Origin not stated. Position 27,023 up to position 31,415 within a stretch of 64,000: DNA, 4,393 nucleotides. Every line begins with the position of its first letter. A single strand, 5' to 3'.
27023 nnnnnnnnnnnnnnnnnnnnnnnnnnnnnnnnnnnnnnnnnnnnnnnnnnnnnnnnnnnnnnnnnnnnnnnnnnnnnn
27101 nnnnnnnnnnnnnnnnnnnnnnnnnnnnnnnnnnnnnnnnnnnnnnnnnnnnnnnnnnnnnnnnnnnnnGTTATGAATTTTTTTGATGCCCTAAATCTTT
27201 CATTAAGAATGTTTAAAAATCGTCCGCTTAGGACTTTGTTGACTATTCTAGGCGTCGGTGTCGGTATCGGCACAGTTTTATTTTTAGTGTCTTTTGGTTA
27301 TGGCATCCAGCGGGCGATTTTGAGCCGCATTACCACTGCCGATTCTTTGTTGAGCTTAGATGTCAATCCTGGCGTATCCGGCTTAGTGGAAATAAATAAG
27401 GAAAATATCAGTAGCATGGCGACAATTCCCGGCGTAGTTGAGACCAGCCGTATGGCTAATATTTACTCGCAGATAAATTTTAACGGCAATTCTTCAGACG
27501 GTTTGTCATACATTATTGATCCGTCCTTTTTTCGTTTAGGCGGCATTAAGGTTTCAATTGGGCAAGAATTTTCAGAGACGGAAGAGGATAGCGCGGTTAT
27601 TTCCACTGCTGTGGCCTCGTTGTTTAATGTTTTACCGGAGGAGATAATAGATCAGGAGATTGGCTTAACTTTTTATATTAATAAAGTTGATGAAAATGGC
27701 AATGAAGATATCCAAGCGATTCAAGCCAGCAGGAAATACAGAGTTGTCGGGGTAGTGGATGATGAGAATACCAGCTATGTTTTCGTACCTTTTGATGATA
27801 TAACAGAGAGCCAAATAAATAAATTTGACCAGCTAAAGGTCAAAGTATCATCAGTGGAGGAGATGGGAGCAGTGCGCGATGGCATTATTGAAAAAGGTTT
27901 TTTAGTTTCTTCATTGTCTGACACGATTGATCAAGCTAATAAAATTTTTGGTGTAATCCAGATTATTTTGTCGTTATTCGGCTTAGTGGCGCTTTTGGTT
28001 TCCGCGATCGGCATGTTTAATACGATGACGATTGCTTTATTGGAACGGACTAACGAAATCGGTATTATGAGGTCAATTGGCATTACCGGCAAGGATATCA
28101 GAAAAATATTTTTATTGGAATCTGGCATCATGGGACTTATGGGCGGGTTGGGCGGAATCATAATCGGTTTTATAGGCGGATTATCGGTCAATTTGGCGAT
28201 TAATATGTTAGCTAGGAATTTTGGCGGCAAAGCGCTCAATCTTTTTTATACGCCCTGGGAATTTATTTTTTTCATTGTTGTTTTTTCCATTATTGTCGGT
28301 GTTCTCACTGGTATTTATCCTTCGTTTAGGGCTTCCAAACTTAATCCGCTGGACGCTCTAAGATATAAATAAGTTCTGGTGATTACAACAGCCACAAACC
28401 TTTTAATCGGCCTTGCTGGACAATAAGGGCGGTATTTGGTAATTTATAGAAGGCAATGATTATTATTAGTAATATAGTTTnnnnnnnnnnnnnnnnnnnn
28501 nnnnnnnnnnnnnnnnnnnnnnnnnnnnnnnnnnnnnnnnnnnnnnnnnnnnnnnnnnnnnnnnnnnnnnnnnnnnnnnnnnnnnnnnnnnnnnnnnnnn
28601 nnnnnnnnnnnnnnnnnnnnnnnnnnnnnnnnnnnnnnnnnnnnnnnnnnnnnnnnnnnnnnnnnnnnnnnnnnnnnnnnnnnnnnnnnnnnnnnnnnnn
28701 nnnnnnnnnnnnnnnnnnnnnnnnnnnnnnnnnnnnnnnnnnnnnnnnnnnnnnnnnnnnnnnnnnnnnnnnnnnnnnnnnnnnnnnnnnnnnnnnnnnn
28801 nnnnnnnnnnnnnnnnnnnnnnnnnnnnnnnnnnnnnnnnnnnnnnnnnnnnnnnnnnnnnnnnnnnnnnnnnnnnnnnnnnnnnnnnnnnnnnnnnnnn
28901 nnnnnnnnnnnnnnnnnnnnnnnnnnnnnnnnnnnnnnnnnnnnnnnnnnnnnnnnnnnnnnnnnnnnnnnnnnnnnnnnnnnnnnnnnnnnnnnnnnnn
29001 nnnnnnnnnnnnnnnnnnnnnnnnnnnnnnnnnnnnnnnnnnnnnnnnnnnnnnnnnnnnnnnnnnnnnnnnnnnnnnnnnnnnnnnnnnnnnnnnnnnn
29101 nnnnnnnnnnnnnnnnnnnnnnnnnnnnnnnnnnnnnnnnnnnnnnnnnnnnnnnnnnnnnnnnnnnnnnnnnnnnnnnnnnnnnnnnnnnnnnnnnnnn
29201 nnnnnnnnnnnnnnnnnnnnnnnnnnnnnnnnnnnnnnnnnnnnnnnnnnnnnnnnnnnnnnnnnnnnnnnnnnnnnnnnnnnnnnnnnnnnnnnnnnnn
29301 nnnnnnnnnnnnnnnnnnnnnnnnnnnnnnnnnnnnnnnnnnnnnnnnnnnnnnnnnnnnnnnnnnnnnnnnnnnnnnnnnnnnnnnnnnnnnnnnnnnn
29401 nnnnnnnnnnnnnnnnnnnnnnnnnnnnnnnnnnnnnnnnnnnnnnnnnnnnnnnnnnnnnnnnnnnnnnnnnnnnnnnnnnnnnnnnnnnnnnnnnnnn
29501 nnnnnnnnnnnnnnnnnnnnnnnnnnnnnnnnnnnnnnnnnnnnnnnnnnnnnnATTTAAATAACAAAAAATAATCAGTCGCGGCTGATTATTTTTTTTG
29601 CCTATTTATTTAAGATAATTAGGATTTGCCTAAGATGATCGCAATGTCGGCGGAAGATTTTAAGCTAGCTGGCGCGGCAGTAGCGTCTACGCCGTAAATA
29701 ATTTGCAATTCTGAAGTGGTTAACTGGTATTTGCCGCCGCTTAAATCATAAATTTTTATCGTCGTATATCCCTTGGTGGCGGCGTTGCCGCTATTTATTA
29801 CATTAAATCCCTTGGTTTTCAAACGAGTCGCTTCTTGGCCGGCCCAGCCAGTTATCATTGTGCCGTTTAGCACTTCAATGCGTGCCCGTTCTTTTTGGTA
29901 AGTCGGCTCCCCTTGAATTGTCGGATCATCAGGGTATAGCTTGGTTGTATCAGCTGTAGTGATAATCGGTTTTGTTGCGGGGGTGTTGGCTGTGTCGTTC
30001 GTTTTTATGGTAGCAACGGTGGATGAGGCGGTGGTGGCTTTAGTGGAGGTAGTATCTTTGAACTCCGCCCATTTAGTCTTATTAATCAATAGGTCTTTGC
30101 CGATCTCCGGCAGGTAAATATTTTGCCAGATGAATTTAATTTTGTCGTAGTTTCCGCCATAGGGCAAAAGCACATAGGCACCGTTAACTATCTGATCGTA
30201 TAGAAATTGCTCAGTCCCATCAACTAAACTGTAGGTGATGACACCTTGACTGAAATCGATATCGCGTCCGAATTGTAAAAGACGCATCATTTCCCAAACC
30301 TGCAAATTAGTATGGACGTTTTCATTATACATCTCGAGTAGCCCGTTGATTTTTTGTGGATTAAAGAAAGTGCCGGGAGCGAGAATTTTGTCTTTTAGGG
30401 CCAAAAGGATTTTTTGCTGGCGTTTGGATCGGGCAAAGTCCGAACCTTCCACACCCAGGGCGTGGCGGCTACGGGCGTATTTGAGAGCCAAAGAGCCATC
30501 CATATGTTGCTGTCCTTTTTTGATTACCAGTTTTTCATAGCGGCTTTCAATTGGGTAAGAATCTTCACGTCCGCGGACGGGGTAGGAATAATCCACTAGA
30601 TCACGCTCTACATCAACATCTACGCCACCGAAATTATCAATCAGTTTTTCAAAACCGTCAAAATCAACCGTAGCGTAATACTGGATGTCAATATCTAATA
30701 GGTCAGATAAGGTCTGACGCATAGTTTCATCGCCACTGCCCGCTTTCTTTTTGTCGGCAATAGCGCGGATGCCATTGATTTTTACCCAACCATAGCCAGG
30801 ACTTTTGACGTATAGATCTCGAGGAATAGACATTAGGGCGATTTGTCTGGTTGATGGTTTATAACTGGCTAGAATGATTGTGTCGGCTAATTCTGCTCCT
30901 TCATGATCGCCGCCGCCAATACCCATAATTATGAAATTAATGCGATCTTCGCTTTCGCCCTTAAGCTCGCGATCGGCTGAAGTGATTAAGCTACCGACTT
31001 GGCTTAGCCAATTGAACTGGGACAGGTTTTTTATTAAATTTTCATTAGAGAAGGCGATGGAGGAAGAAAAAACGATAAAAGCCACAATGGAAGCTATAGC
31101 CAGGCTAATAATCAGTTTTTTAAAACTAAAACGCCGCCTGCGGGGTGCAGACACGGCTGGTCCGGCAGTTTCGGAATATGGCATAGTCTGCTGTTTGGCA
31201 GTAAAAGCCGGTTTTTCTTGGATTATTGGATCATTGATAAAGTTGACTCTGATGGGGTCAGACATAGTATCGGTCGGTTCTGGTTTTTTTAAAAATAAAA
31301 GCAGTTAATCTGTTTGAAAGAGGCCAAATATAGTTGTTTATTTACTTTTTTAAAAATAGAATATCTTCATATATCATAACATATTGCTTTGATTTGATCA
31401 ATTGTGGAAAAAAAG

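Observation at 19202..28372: Three-gene operon: 2206-aa LVIVD beta-propeller/Fn3 surface giant translationally coupled to a MacB-type ABC ATPase and FtsX-like permease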

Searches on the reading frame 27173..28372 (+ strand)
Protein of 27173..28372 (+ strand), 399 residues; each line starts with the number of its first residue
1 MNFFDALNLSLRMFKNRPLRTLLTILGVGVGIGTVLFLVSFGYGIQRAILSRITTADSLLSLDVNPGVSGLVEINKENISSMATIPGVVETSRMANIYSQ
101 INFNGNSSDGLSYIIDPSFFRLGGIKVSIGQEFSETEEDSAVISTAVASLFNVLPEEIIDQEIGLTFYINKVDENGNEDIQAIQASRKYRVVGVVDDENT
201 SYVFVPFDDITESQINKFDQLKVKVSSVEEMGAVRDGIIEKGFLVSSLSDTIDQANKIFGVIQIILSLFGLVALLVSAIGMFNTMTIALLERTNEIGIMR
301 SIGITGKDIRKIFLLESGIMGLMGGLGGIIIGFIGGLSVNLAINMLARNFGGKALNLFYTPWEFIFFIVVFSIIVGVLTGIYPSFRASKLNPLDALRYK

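Call 7: search_protein_families(library=pfam, proteins=[window:27173-28372:+], max_evalue=0.01)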
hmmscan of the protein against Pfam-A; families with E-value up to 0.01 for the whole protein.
window:27173-28372:+ (399 aa): 2 families
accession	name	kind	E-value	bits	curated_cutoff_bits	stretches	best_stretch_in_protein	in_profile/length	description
PF12704.14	MacB_PCD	-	4.1e-20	73.4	27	1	21-238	1-204/207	MacB-like periplasmic core domain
PF02687.27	FtsX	-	1.2e-19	71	25.5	1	268-392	2-120/120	FtsX-like permease C-terminal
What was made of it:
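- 27173..28372 (+): Type VII ABC permease, 399 aa, with 4 TM helices. The extracytoplasmic MacB_PCD domain spans residues ~47-254 (27311-27934). Pfam MacB_PCD + FtsX (call 7).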

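Call 11: search_protein_families(library=ncbifam, proteins=[window:27173-28372:+], max_evalue=0.01)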
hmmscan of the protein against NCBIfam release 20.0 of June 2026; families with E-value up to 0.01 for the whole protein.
window:27173-28372:+ (399 aa): 9 families
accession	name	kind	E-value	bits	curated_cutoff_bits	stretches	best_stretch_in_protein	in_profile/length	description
NF007826.0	PRK10535.1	equivalog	1.4e-23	83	966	2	240-396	499-645/648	macrolide ABC transporter ATP-binding protein/permease MacB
TIGR02212.1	lolCE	equivalog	6.2e-23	81.4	362.45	1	176-399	171-411/411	lipoprotein-releasing ABC transporter permease subunit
TIGR03434.1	ADOP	subfamily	8.5e-20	70.4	622.3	1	107-398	524-802/803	ADOP family duplicated permease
NF008357.0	PRK11146.1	exception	5.2e-15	55.2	439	1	183-396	187-411/414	lipoprotein-releasing ABC transporter permease subunit LolE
NF008076.0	PRK10814.1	exception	4.7e-14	52.2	473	1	250-398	248-398/399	lipoprotein-releasing ABC transporter permease subunit LolC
TIGR02213.1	lolE_release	exception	3.4e-13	49.2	540.35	1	199-396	197-408/411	lipoprotein-releasing ABC transporter permease subunit LolE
NF038347.1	FtsX_Gpos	exception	5.5e-13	48.9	225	1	219-385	122-288/296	permease-like cell division protein FtsX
NF038346.1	FtsX_actino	exception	6.8e-10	38.8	250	1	220-385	134-299/308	permease-like cell division protein FtsX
TIGR00439.2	FtsX_Gneg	equivalog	2.4e-09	36.8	255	1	254-379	158-282/292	permease-like cell division protein FtsX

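Call 39: search_solved_structures(query=window:27173-28369:+, max_evalue=0.001)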
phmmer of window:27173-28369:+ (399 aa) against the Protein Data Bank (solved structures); distinct sequences matched with E-value up to 0.001: 13.
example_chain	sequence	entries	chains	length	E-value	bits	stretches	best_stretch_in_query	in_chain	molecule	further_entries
9o9x_C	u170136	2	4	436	3.3e-33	118.6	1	228-397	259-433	ABC transporter permease YtrF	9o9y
5nik_J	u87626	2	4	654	3e-19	72.7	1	240-397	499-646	Macrolide export ATP-binding/permease protein MacB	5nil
5gko_A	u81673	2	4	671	1.3e-17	67.3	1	5-396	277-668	Macrolide export ATP-binding/permease protein MacB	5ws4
5lil_A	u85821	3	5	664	3.1e-17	66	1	4-397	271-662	Macrolide export ATP-binding/permease protein MacB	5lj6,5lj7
5xu1_M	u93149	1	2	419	4.9e-17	65.4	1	246-399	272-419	ABC transporter permeae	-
9w37_A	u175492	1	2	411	5.7e-16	61.8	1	255-399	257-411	LolF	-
9w35_A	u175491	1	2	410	1.5e-15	60.4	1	255-398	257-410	LolF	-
7arh_C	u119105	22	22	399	1e-14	57.7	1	249-399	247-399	Lipoprotein-releasing ABC transporter permease subunit LolC | Lipo-releasing system transmembrane protein lolC | Lipoprotein-releasing system transmembrane prot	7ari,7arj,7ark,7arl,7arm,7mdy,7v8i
9w2w_A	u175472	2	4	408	6.7e-14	55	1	255-396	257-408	LolF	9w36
7mdx_A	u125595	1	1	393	5.2e-12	48.8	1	249-392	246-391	Lipoprotein-releasing system transmembrane protein LolC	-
7arh_E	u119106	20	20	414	1.1e-10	44.4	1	257-395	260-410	Lipoprotein-releasing system transmembrane protein LolE | Lipoprotein transporter subunit LolE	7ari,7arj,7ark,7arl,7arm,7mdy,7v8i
7mdx_B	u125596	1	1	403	2.2e-10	43.4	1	256-392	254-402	Lipoprotein-releasing system transmembrane protein LolE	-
9rli_E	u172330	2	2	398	4.5e-10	42.4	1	249-395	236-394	Lipoprotein-releasing system transmembrane protein LolE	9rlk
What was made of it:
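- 27173..28372 (+): Best PDB relative is YtrF 9o9x_C, E 3e-33, followed by MacB and LolC/E/F (call 39).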

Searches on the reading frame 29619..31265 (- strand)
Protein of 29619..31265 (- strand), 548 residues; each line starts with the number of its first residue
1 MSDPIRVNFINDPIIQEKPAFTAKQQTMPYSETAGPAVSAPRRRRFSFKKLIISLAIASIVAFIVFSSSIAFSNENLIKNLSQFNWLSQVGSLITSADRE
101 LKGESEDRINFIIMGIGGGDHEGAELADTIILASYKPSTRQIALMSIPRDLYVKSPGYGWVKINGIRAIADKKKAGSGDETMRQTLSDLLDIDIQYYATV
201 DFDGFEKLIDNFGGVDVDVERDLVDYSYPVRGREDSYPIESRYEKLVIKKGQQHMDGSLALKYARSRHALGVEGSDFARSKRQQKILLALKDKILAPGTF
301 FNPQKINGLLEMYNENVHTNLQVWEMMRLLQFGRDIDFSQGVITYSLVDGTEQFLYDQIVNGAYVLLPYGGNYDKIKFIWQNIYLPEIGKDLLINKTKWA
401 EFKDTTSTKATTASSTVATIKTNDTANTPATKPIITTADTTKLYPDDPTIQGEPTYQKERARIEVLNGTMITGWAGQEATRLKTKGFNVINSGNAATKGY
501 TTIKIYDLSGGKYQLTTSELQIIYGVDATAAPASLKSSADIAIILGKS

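Call 7: search_protein_families(library=pfam, proteins=[window:29619-31265:-], max_evalue=0.01)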
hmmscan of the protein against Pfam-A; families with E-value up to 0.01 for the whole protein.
window:29619-31265:- (548 aa): 2 families
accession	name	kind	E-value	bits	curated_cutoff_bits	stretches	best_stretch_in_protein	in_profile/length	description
PF03816.19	LytR_cpsA_psr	-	4.8e-37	127.9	24.6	1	127-294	2-148/150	LytR_cpsA_psr family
PF13399.11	LytR_C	-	3.1e-09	38.1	22.2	1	461-547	2-84/86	LytR cell envelope-related transcriptional attenuator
